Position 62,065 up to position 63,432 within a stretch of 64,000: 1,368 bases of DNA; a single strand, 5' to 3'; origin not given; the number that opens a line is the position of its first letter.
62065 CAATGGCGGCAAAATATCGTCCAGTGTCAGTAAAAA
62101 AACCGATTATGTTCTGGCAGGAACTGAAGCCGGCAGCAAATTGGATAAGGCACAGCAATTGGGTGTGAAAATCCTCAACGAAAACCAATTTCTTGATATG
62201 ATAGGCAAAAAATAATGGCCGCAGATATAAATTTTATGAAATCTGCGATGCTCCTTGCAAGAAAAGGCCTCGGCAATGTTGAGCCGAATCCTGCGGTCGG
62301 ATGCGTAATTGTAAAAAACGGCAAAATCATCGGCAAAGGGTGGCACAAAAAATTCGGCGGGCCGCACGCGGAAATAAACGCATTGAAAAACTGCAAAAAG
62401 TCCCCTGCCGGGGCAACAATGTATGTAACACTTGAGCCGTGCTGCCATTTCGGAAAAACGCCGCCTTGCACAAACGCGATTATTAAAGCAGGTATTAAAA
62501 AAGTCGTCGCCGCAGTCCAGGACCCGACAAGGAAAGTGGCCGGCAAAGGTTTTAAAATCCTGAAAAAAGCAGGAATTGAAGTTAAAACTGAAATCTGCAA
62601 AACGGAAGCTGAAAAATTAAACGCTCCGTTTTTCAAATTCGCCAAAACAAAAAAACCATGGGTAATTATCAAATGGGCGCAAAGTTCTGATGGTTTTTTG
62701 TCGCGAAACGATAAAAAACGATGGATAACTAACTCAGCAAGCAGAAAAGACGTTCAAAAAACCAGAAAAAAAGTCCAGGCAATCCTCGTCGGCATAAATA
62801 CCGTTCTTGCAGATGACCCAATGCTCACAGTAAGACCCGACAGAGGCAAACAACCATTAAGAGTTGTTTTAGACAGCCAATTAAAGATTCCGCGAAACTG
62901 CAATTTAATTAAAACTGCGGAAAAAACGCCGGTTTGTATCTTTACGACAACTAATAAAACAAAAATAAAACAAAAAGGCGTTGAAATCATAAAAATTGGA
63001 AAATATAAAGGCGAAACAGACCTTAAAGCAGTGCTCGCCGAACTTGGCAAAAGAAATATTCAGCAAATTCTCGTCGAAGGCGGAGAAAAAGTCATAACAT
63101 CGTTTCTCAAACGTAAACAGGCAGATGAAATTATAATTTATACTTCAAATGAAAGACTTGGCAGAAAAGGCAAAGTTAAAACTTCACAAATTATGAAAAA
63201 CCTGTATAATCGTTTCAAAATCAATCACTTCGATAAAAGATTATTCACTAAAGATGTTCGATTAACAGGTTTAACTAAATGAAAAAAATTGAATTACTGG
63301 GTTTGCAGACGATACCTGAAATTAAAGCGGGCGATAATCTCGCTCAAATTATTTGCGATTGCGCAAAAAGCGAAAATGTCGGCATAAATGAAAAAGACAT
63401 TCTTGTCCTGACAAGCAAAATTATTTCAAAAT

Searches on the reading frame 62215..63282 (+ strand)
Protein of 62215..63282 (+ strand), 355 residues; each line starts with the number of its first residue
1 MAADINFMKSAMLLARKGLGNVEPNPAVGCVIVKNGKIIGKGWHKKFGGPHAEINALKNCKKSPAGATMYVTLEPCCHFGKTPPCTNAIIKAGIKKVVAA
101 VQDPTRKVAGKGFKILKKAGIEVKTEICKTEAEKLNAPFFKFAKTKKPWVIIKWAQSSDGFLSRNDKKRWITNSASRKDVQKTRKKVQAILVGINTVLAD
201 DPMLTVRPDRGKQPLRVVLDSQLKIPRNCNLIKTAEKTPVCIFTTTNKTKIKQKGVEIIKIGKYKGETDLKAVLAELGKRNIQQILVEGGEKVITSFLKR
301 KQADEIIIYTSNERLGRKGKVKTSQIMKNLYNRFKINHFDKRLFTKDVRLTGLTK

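Call 78: search_protein_families(library=pfam, proteins=[window:62215-63282:+], max_evalue=0.1)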
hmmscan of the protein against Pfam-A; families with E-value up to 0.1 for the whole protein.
window:62215-63282:+ (355 aa): 6 families
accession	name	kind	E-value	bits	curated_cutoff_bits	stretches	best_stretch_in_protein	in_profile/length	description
PF01872.23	RibD_C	-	2.2e-41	142.3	24.1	1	148-325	1-175/197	RibD C-terminal domain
PF00383.29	dCMP_cyt_deam_1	-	6.4e-22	77.8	25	1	3-100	3-101/102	Cytidine and deoxycytidylate deaminase zinc-binding region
PF14437.12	MafB19-deam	-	1.4e-14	54.6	27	1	7-134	6-132/142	MafB19-like deaminase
PF18785.7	Inv-AAD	-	3.7e-05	24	26.5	1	64-125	51-116/129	Invertebrate-AID/APOBEC-deaminase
PF12727.12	PBP_like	-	0.014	15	27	1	126-173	38-85/193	PBP superfamily domain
PF04263.21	TPK_catalytic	-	0.029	14.8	30.7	1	246-290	41-86/113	Thiamin pyrophosphokinase, catalytic domain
